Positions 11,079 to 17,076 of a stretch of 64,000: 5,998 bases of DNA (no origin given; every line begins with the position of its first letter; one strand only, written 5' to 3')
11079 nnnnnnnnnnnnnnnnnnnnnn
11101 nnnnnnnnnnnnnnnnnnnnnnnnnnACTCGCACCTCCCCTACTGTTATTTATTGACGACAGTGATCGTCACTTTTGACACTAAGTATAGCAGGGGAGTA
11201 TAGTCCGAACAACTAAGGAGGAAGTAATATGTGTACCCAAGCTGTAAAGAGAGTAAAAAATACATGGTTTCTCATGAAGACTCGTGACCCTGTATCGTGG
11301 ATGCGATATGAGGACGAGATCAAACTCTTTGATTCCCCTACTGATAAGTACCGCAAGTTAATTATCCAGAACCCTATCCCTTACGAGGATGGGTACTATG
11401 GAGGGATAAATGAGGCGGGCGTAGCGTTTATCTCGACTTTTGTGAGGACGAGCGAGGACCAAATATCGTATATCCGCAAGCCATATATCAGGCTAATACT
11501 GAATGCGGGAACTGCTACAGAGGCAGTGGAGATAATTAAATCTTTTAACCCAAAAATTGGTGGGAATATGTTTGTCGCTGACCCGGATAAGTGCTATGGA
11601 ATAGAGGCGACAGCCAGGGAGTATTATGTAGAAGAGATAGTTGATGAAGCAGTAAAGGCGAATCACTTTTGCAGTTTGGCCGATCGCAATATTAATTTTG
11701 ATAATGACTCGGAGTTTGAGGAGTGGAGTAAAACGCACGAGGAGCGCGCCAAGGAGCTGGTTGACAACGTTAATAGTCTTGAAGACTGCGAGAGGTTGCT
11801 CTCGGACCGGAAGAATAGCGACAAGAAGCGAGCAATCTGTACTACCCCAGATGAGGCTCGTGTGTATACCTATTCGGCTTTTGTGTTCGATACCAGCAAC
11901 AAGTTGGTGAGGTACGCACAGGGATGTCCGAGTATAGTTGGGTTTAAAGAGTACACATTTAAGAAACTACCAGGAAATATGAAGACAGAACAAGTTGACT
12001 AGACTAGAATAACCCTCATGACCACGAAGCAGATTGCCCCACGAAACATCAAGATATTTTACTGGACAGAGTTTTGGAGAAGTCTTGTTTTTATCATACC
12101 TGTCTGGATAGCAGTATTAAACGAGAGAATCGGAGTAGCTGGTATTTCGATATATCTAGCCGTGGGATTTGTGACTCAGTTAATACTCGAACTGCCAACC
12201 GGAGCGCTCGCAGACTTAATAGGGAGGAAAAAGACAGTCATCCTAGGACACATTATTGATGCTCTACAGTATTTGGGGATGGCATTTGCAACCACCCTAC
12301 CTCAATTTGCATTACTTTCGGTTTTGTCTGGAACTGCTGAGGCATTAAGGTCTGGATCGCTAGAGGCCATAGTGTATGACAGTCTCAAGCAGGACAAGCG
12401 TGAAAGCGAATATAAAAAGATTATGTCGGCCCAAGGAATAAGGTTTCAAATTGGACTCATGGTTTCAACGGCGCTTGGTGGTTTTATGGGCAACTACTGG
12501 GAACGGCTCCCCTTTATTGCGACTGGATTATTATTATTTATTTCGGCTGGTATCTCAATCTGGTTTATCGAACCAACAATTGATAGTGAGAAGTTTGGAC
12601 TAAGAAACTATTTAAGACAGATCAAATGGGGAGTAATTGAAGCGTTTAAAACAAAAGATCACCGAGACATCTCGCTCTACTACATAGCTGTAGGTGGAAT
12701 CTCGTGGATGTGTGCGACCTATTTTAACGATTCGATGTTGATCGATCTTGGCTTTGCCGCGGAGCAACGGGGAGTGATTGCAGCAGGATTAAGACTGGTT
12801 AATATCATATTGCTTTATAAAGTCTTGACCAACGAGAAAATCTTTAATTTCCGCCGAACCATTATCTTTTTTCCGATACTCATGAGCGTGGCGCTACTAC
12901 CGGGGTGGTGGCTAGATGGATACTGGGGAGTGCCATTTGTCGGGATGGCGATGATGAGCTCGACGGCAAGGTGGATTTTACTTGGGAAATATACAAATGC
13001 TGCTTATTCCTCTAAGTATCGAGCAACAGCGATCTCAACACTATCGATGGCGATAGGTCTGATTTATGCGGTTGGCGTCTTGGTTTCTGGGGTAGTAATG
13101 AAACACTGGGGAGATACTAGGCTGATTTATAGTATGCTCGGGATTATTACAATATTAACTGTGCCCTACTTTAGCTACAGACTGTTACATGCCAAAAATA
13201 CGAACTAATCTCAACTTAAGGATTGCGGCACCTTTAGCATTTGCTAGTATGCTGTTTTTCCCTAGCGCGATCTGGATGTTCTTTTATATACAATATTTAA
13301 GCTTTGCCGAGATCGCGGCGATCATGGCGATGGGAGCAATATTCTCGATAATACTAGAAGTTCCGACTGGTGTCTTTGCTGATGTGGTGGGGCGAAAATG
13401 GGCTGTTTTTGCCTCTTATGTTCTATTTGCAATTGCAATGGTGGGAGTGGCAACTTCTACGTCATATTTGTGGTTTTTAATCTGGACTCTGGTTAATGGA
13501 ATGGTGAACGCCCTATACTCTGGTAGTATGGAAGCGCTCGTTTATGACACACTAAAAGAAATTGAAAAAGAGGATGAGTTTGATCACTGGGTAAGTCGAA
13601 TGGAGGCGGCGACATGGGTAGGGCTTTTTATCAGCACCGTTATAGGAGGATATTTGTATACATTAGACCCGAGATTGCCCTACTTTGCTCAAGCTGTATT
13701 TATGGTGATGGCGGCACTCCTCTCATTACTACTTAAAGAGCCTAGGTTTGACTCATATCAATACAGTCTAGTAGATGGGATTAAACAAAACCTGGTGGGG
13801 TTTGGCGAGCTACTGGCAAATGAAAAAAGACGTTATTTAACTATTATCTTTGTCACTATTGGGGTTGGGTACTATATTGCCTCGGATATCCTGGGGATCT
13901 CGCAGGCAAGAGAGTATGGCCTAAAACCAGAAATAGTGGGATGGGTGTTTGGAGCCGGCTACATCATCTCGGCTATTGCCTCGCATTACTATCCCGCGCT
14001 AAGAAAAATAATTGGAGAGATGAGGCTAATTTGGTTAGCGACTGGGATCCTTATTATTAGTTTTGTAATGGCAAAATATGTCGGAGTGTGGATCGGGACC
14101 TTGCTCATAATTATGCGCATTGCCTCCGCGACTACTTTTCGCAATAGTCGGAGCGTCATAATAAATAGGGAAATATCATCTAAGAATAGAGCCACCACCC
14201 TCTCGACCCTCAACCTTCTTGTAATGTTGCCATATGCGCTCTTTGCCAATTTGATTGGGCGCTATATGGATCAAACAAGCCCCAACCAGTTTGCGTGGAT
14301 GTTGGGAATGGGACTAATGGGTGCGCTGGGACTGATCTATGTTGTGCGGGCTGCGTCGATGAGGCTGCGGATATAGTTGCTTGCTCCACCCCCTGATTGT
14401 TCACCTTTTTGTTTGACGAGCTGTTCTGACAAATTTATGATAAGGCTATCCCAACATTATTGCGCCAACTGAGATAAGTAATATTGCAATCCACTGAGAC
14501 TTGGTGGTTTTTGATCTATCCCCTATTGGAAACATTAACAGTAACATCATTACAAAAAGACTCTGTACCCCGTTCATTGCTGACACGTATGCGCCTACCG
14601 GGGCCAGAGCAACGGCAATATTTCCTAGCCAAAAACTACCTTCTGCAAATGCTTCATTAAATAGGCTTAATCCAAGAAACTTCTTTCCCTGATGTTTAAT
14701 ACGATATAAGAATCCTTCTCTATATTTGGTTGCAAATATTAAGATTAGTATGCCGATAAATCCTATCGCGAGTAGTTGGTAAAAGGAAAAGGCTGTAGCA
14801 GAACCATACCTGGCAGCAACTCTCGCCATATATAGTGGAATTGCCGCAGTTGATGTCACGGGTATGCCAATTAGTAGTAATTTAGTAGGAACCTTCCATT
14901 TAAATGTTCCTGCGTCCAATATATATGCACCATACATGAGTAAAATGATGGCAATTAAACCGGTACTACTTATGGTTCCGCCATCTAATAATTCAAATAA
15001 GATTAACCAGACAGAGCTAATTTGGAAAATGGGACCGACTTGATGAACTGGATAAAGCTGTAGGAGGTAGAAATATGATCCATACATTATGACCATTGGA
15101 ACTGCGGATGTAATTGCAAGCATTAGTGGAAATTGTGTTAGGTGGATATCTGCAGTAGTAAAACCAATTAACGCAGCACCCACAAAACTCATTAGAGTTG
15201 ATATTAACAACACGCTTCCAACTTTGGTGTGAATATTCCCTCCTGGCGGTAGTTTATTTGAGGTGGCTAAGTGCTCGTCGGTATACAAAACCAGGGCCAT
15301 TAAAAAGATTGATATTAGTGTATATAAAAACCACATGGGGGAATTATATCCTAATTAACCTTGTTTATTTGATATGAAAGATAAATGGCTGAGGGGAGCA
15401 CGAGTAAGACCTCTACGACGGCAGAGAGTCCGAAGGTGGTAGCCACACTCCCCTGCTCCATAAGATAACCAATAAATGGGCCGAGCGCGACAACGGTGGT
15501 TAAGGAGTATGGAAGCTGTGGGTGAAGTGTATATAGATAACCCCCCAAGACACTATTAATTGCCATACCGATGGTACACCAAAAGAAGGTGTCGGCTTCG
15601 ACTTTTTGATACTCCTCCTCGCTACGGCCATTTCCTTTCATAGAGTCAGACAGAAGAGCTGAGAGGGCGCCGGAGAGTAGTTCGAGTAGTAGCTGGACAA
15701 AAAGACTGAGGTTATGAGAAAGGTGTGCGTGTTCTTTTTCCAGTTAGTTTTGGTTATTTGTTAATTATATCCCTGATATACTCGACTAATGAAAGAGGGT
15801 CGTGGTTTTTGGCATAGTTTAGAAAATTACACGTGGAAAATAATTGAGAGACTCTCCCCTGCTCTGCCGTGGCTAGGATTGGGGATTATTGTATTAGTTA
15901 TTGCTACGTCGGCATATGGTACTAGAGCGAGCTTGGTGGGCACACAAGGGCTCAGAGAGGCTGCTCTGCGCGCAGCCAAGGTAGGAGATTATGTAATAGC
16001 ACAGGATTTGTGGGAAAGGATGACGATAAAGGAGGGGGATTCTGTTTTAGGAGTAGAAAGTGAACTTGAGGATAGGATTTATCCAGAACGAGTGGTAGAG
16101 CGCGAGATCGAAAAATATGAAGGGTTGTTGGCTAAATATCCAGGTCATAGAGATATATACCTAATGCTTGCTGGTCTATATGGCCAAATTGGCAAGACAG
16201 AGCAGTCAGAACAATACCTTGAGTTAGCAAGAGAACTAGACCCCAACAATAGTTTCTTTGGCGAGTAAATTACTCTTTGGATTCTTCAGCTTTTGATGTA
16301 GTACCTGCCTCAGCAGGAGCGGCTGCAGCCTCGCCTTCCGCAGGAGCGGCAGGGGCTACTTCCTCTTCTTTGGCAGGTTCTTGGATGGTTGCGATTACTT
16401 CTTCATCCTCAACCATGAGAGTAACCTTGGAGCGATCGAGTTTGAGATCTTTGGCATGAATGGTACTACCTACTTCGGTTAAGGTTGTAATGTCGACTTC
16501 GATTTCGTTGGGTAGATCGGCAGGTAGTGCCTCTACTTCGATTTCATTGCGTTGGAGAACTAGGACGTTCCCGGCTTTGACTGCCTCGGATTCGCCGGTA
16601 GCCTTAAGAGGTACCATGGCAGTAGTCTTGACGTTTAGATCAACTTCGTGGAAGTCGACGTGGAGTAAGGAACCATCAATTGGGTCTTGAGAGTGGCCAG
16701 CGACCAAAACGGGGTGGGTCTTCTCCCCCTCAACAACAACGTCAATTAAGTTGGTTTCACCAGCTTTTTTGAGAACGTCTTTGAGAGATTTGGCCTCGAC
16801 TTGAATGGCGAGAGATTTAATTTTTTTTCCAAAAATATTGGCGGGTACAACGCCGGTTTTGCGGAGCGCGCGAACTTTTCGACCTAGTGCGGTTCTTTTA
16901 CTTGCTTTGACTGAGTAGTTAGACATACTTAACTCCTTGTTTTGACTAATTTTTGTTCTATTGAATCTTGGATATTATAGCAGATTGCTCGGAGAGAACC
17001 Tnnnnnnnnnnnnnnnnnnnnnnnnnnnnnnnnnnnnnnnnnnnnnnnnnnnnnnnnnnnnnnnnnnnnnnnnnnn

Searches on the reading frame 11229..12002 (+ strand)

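Call 33: search_protein_families(library=pfam, proteins=[window:11229-12002:+], max_evalue=0.001)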
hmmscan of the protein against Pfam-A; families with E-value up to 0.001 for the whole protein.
window:11229-12002:+ (257 aa): 1 family
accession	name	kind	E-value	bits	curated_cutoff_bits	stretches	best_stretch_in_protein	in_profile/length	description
PF03417.21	AAT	-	2.6e-14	53.9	23.2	1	10-232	4-221/225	Acyl-coenzyme A:6-aminopenicillanic acid acyl-transferase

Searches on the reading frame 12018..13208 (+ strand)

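Call 33: search_protein_families(library=pfam, proteins=[window:12018-13208:+], max_evalue=0.001)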
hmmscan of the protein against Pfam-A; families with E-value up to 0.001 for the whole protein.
window:12018-13208:+ (396 aa): 1 family
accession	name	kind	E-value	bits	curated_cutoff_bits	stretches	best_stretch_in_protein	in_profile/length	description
PF07690.21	MFS_1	-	1.8e-20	73.6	33.4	2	26-255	15-239/347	Major Facilitator Superfamily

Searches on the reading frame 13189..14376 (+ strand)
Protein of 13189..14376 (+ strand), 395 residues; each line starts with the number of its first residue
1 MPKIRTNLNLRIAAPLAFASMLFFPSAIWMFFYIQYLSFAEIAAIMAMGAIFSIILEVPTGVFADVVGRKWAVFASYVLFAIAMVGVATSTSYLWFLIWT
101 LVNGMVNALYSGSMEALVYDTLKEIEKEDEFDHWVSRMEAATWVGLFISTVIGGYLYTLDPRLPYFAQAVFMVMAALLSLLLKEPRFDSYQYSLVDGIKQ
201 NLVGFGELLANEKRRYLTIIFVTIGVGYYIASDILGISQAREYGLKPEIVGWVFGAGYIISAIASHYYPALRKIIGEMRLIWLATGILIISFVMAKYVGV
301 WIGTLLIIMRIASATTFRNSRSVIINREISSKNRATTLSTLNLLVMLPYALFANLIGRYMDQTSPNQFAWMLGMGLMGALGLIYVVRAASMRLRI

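Call 33: search_protein_families(library=pfam, proteins=[window:13189-14376:+], max_evalue=0.001)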
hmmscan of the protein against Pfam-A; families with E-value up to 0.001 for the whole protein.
window:13189-14376:+ (395 aa): 1 family
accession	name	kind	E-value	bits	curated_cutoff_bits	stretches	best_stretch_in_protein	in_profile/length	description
PF07690.21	MFS_1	-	3.6e-23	82.5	33.4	1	17-352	9-346/347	Major Facilitator Superfamily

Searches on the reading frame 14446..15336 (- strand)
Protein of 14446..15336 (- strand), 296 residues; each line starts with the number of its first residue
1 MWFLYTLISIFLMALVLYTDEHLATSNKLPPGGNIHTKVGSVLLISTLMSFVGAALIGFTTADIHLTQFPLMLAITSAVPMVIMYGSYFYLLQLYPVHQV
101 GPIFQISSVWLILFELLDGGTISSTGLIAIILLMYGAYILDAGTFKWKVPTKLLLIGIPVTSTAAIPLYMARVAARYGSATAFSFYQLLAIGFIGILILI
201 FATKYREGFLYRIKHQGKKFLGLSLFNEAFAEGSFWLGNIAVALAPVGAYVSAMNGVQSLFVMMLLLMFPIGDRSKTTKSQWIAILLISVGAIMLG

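Call 33: search_protein_families(library=pfam, proteins=[window:14446-15336:-], max_evalue=0.001)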
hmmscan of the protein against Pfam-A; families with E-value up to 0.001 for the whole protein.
window:14446-15336:- (296 aa): 1 family
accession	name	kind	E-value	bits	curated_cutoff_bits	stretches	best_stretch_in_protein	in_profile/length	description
PF00892.27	EamA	-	3.2e-05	24.7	28.2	0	43-139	38-132/135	EamA-like transporter family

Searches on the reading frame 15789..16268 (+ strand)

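Call 33: search_protein_families(library=pfam, proteins=[window:15789-16268:+], max_evalue=0.001)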
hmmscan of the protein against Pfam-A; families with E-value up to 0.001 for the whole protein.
window:15789-16268:+ (159 aa): 3 families
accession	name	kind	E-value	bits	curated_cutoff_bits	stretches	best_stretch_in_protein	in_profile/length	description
PF14559.12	TPR_19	-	1.3e-05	25.9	25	1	108-154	12-58/68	Tetratricopeptide repeat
PF13181.12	TPR_8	-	5.9e-05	23.4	25.7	1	122-154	2-34/34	Tetratricopeptide repeat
PF13428.12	TPR_14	-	0.00024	21.9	23.5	0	122-154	2-34/44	Tetratricopeptide repeat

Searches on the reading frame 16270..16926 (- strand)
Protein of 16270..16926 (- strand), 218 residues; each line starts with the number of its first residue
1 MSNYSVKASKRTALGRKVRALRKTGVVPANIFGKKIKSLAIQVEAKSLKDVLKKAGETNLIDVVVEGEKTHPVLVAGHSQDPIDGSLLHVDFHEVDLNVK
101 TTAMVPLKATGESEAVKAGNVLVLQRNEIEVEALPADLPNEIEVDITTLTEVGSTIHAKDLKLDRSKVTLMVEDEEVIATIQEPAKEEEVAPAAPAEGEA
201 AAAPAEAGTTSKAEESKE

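Call 33: search_protein_families(library=pfam, proteins=[window:16270-16926:-], max_evalue=0.001)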
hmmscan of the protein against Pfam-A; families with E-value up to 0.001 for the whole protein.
window:16270-16926:- (218 aa): 2 families
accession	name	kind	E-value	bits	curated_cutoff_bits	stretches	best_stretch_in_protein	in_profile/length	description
PF14693.11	Ribosomal_TL5_C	-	1.6e-22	80.1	27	1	101-184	2-83/84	Ribosomal protein TL5, C-terminal domain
PF01386.24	Ribosomal_L25p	-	2.9e-17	63.3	23.6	1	7-92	2-82/82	Ribosomal L25p family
